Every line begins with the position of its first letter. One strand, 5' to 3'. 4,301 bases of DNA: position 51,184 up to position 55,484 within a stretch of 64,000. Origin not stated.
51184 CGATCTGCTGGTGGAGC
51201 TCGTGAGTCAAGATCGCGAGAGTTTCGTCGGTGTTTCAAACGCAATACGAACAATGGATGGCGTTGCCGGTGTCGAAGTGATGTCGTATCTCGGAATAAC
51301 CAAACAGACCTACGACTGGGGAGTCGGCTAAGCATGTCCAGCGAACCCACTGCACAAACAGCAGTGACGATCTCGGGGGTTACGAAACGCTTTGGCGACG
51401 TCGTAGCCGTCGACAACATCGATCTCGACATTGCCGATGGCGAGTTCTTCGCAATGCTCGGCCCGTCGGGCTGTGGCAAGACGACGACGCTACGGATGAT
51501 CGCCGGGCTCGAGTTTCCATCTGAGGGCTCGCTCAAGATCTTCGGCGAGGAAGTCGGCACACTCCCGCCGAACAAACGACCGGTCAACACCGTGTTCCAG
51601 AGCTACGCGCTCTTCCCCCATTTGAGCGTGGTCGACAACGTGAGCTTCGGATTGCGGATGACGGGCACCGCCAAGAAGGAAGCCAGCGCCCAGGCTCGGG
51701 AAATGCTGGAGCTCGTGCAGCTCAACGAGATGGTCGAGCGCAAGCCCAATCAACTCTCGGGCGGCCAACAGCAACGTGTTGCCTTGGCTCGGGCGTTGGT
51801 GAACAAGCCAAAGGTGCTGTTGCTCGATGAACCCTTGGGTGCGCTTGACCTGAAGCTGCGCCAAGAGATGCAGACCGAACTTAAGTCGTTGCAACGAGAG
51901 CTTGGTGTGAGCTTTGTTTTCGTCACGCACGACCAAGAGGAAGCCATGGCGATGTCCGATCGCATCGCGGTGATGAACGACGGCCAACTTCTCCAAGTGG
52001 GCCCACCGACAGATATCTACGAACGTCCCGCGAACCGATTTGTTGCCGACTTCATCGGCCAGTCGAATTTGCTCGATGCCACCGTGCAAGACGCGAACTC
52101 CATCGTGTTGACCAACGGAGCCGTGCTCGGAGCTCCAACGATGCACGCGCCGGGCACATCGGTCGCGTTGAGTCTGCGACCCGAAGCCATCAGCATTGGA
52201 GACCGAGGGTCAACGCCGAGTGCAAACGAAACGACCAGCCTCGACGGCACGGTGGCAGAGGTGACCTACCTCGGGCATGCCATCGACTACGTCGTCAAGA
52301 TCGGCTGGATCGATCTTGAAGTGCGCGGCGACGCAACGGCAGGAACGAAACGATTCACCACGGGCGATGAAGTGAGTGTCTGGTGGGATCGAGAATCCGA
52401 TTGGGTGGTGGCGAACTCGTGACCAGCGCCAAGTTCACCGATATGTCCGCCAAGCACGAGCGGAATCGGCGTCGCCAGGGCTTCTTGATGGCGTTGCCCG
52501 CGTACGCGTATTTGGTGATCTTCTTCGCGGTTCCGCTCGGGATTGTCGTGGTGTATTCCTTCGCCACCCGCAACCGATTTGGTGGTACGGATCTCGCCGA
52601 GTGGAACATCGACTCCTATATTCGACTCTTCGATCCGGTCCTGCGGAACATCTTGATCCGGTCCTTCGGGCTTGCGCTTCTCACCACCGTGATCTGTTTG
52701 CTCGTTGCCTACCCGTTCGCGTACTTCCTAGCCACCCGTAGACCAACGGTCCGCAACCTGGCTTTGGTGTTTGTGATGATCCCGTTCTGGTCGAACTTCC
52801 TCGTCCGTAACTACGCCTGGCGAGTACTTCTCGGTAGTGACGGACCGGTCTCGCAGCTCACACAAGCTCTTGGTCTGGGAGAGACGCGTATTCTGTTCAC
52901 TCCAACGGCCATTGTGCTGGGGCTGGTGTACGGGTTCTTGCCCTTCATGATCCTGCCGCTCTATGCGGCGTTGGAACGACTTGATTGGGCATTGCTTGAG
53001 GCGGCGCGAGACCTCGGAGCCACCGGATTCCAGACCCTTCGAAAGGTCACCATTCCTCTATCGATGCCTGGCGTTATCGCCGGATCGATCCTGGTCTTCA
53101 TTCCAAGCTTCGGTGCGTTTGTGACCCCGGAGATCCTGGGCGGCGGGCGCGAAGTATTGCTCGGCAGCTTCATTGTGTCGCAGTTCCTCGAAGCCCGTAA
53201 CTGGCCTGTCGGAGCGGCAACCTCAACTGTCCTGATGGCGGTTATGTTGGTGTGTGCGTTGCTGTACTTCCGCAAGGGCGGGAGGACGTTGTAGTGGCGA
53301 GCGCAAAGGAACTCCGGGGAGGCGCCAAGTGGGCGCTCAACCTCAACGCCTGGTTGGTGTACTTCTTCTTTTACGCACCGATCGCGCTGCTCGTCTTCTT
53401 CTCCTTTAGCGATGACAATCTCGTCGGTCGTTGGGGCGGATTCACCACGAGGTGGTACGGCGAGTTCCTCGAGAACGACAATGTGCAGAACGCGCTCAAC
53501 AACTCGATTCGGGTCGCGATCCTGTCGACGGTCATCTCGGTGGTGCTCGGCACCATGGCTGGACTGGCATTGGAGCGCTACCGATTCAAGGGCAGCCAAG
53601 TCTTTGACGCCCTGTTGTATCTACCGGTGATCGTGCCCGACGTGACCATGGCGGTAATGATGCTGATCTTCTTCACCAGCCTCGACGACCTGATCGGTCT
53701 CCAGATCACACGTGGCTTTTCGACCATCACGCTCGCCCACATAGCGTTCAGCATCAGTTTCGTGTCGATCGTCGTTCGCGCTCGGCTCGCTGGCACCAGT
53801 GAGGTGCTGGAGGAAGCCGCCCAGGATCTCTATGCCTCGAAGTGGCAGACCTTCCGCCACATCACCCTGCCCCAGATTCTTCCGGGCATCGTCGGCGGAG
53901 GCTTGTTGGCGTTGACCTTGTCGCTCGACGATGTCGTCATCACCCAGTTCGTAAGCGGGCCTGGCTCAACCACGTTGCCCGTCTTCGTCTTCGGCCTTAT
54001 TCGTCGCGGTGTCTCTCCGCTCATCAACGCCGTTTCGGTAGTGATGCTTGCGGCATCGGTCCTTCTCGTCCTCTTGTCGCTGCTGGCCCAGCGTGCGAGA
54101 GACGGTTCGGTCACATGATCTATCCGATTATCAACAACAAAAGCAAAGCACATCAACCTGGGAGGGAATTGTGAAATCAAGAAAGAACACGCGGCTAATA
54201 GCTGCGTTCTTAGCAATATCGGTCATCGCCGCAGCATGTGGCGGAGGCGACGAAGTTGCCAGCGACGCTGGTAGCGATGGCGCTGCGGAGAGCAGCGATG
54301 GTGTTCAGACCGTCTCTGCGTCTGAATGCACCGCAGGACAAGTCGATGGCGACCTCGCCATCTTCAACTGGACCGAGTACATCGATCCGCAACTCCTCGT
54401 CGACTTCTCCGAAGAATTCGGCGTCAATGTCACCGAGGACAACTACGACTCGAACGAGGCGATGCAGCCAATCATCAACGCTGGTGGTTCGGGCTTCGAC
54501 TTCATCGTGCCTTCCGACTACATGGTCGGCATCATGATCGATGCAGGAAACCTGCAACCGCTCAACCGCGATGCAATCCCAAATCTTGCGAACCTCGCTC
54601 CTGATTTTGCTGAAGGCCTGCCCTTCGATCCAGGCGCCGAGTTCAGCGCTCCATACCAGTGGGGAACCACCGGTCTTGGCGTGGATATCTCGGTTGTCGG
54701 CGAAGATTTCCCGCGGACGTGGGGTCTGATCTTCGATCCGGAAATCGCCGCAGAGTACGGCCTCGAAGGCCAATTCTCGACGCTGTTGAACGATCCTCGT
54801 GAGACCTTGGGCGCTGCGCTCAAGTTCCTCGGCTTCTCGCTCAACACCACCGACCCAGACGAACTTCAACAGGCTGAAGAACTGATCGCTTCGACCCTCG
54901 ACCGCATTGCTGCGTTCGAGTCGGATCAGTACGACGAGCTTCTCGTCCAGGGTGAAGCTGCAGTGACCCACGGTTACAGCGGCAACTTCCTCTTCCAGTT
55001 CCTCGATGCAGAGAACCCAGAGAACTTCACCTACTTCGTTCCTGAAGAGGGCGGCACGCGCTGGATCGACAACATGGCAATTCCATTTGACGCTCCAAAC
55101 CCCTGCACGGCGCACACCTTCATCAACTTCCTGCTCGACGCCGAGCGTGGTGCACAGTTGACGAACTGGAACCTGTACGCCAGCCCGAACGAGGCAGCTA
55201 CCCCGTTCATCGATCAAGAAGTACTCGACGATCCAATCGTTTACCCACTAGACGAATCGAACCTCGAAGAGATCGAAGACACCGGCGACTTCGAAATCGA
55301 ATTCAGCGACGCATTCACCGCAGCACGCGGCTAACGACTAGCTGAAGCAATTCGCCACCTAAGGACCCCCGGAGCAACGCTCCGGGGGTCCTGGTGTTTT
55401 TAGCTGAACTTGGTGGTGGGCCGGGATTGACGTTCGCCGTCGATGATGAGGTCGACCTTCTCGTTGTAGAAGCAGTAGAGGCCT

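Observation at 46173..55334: Polyamine cluster with a GNAT plus C45 amidohydrolase pair: possible acyl-on/acyl-off catabolic route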

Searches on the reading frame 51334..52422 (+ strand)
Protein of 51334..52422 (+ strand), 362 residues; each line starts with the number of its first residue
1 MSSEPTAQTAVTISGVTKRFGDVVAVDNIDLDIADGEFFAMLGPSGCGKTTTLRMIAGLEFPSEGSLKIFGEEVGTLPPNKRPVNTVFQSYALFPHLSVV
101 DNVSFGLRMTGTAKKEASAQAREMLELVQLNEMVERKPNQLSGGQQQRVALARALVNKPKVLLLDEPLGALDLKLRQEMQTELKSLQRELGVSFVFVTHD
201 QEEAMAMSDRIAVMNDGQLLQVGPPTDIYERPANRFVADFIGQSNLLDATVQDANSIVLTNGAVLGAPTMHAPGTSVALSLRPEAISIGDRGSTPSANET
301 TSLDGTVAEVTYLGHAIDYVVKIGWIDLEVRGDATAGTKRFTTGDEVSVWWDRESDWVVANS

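Call 3: search_protein_families(library=pfam, proteins=[window:51334-52422:+])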
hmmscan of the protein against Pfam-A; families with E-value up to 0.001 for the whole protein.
window:51334-52422:+ (362 aa): 4 families
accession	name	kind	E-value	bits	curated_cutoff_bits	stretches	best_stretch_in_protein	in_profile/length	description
PF00005.33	ABC_tran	-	5e-36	124.8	25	1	27-168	2-136/137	ABC transporter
PF08402.16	TOBE_2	-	1.8e-13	50.8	21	1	279-355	1-72/76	TOBE domain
PF13304.12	AAA_21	-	0.00017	22.2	27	0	138-202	235-301/304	AAA domain, putative AbiEii toxin, Type IV TA system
PF02463.25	SMC_N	-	0.0002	21.3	40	0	123-214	119-212/220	RecF/RecN/SMC N terminal domain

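Call 4: search_protein_families(library=ncbifam, proteins=[window:51334-52422:+])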
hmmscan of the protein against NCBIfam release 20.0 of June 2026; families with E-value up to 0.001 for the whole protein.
window:51334-52422:+ (362 aa): 189 families (the best 25 are shown)
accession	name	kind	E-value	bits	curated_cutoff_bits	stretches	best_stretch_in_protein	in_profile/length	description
NF006987.0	PRK09452.1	equivalog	1.1e-122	409.4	482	1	6-323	13-333/378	spermidine/putrescine ABC transporter ATP-binding protein PotA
TIGR01187.1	potA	subfamily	1.2e-113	379.4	355.6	1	41-358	1-324/325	polyamine ABC transporter ATP-binding protein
TIGR03265.1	PhnT2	equivalog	3.1e-111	372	457.7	1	9-322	3-311/353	putative 2-aminoethylphosphonate ABC transporter ATP-binding protein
NF043075.1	MMSYN1_0197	equivalog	8.3e-111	370.2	550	1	11-355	3-335/341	spermidine/putrescine ABC transporter ATP-binding protein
NF008621.0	PRK11607.1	equivalog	1.9e-97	326.4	613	1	10-358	19-374/377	putrescine ABC transporter ATP-binding subunit PotG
NF008653.0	PRK11650.1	subfamily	2.8e-97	326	432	1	10-320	3-311/357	sn-glycerol-3-phosphate ABC transporter ATP-binding protein UgpC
NF008513.0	PRK11432.1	equivalog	4.4e-97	325.1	496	1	9-330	5-318/351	ferric ABC transporter ATP-binding protein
NF040840.2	tungstate_WtpC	equivalog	6.9e-89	298.5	440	1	13-329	4-316/347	tungstate ABC transporter ATP-binding protein WtpC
NF008233.0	PRK11000.1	equivalog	6.9e-89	298.2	568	1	10-326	3-321/369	maltose/maltodextrin ABC transporter ATP-binding protein MalK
NF040933.2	ABC_arch_GlcV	equivalog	4.5e-87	292.2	450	1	10-329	2-327/357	glucose ABC transporter ATP-binding protein GlcV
TIGR00968.1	3a0106s01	subfamily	4.8e-87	291.4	342.75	1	12-246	2-236/237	sulfate ABC transporter ATP-binding protein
TIGR03258.1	PhnT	equivalog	5.1e-87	292.2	499.15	1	8-353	6-351/359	2-aminoethylphosphonate ABC transport system ATP-binding subunit PhnT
NF008105.0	PRK10851.1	equivalog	1.4e-84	283.9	502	1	11-326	3-316/362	sulfate/thiosulfate ABC transporter ATP-binding protein CysA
TIGR01186.1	proV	subfamily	1e-75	255.1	326.6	1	19-257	2-244/363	betaine/proline/choline family ABC transporter ATP-binding protein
TIGR03415.1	ABC_choXWV_ATP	equivalog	2.7e-66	224.1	483.75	1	15-248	29-272/382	choline ABC transporter ATP-binding protein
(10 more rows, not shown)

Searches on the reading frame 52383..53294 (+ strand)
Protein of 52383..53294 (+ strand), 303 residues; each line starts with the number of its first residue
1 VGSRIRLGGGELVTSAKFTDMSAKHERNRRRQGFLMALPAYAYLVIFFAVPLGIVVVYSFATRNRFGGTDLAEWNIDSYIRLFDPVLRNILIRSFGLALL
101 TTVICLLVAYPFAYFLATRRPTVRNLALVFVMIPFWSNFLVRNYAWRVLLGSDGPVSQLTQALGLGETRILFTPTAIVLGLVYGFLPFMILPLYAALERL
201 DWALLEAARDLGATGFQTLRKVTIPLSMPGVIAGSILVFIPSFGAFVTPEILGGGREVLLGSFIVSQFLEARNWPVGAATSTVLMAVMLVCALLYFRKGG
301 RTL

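Call 3: search_protein_families(library=pfam, proteins=[window:52383-53294:+])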
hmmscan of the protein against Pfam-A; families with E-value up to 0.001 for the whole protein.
window:52383-53294:+ (303 aa): 1 family
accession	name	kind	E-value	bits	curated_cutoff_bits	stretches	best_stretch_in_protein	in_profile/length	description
PF00528.27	BPD_transp_1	-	8.9e-16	58.6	26.4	1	110-294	2-170/184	Binding-protein-dependent transport system inner membrane component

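Call 4: search_protein_families(library=ncbifam, proteins=[window:52383-53294:+])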
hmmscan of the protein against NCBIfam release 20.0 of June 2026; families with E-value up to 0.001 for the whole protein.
window:52383-53294:+ (303 aa): 33 families (the best 25 are shown)
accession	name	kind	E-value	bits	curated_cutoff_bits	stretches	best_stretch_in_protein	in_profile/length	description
NF007044.0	PRK09497.1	equivalog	3.7e-78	262.9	348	1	40-298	15-274/285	spermidine/putrescine ABC transporter permease PotB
NF007963.0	PRK10683.1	equivalog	2.7e-62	211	489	1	31-298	28-307/317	putrescine ABC transporter permease PotH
NF043074.1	MMSYN1_0196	equivalog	8.9e-38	130.2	350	1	37-291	14-255/277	spermidine/putrescine ABC transporter permease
NF011624.0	PRK15050.1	equivalog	2.6e-24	85.9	247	1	19-295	10-282/297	2-aminoethylphosphonate ABC transporter permease subunit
TIGR03262.1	PhnU2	equivalog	1.1e-22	80.5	593.25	1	38-296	8-250/546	putative 2-aminoethylphosphonate ABC transporter permease subunit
TIGR01581.1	Mo_ABC_porter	hypoth_equivalog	2.3e-21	76.3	210.3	1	82-294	14-224/225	ABC transporter permease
TIGR02141.1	modB_ABC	equivalog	2.9e-21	76.1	182.6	1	94-290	3-197/208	molybdate ABC transporter permease subunit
TIGR03226.1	PhnU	equivalog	7.9e-18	65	283.45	1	14-301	25-306/311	2-aminoethylphosphonate ABC transporter permease subunit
NF007047.0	PRK09500.1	equivalog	3.2e-15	56.4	326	1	44-291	14-244/257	spermidine/putrescine ABC transporter permease PotC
NF006939.0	PRK09421.1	equivalog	9.8e-14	51.3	262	1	89-246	10-165/230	molybdate ABC transporter permease subunit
TIGR00969.1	3a0106s02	subfamily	1.8e-13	50.6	240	1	82-293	54-264/272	sulfate ABC transporter permease subunit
NF043073.1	MMSYN1_0195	equivalog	3.3e-12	45.4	1250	1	186-295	139-244/1021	spermidine/putrescine ABC transporter permease/substrate-binding protein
TIGR02139.1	permease_CysT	equivalog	5e-12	46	246.1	1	84-290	45-250/265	sulfate ABC transporter permease subunit CysT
NF040839.1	tungstate_WtpB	equivalog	2.7e-11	43.6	340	1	82-245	37-199/251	tungstate ABC transporter permease WtpB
NF040931.1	ABC_arch_GlcT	equivalog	8e-11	42.1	360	1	81-290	44-262/278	glucose ABC transporter permease GlcT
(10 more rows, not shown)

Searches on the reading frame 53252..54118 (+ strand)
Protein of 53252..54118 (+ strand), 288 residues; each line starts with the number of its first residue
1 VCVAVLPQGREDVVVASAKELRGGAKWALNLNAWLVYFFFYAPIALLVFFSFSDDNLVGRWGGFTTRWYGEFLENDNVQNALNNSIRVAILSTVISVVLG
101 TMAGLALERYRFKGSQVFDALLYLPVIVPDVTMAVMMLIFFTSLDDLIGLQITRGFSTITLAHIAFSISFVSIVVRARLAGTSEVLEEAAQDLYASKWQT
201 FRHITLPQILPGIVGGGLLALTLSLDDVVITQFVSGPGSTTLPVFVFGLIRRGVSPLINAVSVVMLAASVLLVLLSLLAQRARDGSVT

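Call 3: search_protein_families(library=pfam, proteins=[window:53252-54118:+])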
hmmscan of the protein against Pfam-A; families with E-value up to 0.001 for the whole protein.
window:53252-54118:+ (288 aa): 1 family
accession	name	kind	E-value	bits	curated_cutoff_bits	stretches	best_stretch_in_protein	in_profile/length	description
PF00528.27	BPD_transp_1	-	2.7e-14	53.8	26.4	1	97-282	2-177/184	Binding-protein-dependent transport system inner membrane component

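Call 4: search_protein_families(library=ncbifam, proteins=[window:53252-54118:+])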
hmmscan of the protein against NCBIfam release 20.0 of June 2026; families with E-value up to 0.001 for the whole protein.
window:53252-54118:+ (288 aa): 36 families (the best 25 are shown)
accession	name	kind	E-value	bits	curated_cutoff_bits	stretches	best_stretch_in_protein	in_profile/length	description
NF007047.0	PRK09500.1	equivalog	4.2e-69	233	326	1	33-282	11-254/257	spermidine/putrescine ABC transporter permease PotC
NF007889.0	PRK10592.1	equivalog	2.2e-63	214.5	476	1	34-275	17-259/281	putrescine ABC transporter permease PotI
NF043073.1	MMSYN1_0195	equivalog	6.7e-40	137.1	1250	1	35-274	12-242/1021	spermidine/putrescine ABC transporter permease/substrate-binding protein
TIGR03255.1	PhnV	equivalog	1.4e-31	110.2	358.7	1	26-280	13-264/270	2-aminoethylphosphonate ABC transport system, membrane component PhnV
TIGR00969.1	3a0106s02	subfamily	7.5e-26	91.2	240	1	25-279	16-270/272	sulfate ABC transporter permease subunit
NF006939.0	PRK09421.1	equivalog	3e-23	82.4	262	1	76-280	6-217/230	molybdate ABC transporter permease subunit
TIGR02141.1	modB_ABC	equivalog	6e-23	81.6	182.6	1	85-279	3-206/208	molybdate ABC transporter permease subunit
TIGR01581.1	Mo_ABC_porter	hypoth_equivalog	7.1e-22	78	210.3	1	72-274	13-224/225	ABC transporter permease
TIGR02139.1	permease_CysT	equivalog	5.4e-20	72.1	246.1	1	68-278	38-257/265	sulfate ABC transporter permease subunit CysT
NF040839.1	tungstate_WtpB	equivalog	1.1e-19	71.1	340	1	73-275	37-244/251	tungstate ABC transporter permease WtpB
NF008208.0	PRK10971.1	equivalog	1.4e-19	70.6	415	1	57-275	35-262/277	sulfate/thiosulfate ABC transporter permease CysT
NF011624.0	PRK15050.1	equivalog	3.6e-19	69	247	1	22-275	22-281/297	2-aminoethylphosphonate ABC transporter permease subunit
TIGR03262.1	PhnU2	equivalog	4.4e-19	68.5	593.25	1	33-282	12-259/546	putative 2-aminoethylphosphonate ABC transporter permease subunit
TIGR02140.1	permease_CysW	equivalog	8.4e-18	64.8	329.1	1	69-282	36-259/261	sulfate ABC transporter permease subunit CysW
TIGR03226.1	PhnU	equivalog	3.2e-15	56.4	283.45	1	20-285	38-310/311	2-aminoethylphosphonate ABC transporter permease subunit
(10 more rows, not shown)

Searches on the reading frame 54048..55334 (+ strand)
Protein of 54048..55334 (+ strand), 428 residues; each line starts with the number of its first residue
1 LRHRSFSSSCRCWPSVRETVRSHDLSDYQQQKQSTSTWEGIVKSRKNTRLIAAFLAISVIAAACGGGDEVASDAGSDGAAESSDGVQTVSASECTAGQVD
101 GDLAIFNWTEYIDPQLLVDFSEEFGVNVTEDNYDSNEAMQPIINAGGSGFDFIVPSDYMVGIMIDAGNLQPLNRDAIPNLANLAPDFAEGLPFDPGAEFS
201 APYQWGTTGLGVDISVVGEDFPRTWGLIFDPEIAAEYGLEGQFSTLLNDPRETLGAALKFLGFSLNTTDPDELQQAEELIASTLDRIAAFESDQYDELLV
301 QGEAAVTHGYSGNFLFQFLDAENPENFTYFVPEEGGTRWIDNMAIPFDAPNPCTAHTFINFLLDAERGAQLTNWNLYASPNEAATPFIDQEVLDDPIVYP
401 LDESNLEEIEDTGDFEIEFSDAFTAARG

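Call 3: search_protein_families(library=pfam, proteins=[window:54048-55334:+])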
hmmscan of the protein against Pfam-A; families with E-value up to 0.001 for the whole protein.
window:54048-55334:+ (428 aa): 3 families
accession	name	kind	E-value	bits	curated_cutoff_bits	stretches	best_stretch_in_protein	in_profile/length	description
PF13416.11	SBP_bac_8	-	3.6e-23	83.2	27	1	116-396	2-275/279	Bacterial extracellular solute-binding protein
PF13343.11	SBP_bac_6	-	7.1e-20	71.9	24.6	1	157-382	18-222/245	Bacterial extracellular solute-binding protein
PF01547.30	SBP_bac_1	-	1.3e-11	45.5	26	1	115-366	16-304/307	Bacterial extracellular solute-binding protein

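Call 4: search_protein_families(library=ncbifam, proteins=[window:54048-55334:+])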
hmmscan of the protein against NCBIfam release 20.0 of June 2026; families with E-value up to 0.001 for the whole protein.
window:54048-55334:+ (428 aa): 5 families
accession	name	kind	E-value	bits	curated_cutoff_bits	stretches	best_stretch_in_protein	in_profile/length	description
NF007962.0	PRK10682.1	equivalog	1.7e-53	182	636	1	89-402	20-339/370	spermidine/putrescine ABC transporter substrate-binding protein PotF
NF007048.0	PRK09501.1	equivalog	2.5e-50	171.3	582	1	100-404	26-320/348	spermidine/putrescine ABC transporter substrate-binding protein PotD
NF043073.1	MMSYN1_0195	equivalog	2.4e-15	55.8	1250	1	102-177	599-672/1021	spermidine/putrescine ABC transporter permease/substrate-binding protein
NF041888.1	ABC_SBP_YdcS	equivalog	5.5e-11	41.9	725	1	90-374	19-316/379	putative ABC transporter substrate-binding protein YdcS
NF008633.1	PRK11622.1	subfamily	8.1e-05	21.6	203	1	293-372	254-334/397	ABC transporter substrate-binding protein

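Call 40: search_solved_structures(query=window:54180-55334:+, max_evalue=1e-10, show_alignments=3)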
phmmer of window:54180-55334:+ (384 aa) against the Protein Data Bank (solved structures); distinct sequences matched with E-value up to 1e-10: 22.
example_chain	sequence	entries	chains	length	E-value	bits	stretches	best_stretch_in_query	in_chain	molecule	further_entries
3ttl_A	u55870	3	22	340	2.5e-56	194.8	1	55-357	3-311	Polyamine transport protein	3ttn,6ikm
3ttk_A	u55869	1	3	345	1.5e-55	192.2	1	58-360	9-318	Polyamine transport protein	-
3ttm_A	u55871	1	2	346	1.5e-55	192.2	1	58-360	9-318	Polyamine transport protein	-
7oyz_A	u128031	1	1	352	2.8e-55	191.3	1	59-357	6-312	Putrescine-binding periplasmic protein PotF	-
7oyy_A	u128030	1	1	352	3e-55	191.2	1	59-357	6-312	Putrescine-binding periplasmic protein PotF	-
7oyt_A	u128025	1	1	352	3.8e-55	190.9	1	59-357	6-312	Putrescine-binding periplasmic protein PotF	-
7oyw_A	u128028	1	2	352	4.1e-55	190.7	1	59-357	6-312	Putrescine-binding periplasmic protein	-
4eqb_A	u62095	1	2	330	9.8e-55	189.5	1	58-371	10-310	Spermidine/putrescine ABC superfamily ATP binding cassette transporter, binding protein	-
7oyv_A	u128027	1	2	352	1.1e-54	189.4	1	59-357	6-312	Putrescine-binding periplasmic protein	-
4gl0_A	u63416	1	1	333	2.3e-54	188.3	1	47-369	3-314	Lmo0810 protein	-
7oys_A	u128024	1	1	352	1.3e-53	185.8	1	59-357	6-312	Putrescine-binding periplasmic protein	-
7oyu_A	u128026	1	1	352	1.6e-53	185.5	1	59-357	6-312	Putrescine-binding periplasmic protein PotF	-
7oyx_A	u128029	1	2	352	1.7e-53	185.4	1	59-357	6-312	Putrescine-binding periplasmic protein PotF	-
8asz_A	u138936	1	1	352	8.5e-53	183.1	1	59-357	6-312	Putrescine-binding periplasmic protein PotF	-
1a99_A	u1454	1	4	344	1.6e-50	175.7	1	59-357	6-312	PUTRESCINE-BINDING PROTEIN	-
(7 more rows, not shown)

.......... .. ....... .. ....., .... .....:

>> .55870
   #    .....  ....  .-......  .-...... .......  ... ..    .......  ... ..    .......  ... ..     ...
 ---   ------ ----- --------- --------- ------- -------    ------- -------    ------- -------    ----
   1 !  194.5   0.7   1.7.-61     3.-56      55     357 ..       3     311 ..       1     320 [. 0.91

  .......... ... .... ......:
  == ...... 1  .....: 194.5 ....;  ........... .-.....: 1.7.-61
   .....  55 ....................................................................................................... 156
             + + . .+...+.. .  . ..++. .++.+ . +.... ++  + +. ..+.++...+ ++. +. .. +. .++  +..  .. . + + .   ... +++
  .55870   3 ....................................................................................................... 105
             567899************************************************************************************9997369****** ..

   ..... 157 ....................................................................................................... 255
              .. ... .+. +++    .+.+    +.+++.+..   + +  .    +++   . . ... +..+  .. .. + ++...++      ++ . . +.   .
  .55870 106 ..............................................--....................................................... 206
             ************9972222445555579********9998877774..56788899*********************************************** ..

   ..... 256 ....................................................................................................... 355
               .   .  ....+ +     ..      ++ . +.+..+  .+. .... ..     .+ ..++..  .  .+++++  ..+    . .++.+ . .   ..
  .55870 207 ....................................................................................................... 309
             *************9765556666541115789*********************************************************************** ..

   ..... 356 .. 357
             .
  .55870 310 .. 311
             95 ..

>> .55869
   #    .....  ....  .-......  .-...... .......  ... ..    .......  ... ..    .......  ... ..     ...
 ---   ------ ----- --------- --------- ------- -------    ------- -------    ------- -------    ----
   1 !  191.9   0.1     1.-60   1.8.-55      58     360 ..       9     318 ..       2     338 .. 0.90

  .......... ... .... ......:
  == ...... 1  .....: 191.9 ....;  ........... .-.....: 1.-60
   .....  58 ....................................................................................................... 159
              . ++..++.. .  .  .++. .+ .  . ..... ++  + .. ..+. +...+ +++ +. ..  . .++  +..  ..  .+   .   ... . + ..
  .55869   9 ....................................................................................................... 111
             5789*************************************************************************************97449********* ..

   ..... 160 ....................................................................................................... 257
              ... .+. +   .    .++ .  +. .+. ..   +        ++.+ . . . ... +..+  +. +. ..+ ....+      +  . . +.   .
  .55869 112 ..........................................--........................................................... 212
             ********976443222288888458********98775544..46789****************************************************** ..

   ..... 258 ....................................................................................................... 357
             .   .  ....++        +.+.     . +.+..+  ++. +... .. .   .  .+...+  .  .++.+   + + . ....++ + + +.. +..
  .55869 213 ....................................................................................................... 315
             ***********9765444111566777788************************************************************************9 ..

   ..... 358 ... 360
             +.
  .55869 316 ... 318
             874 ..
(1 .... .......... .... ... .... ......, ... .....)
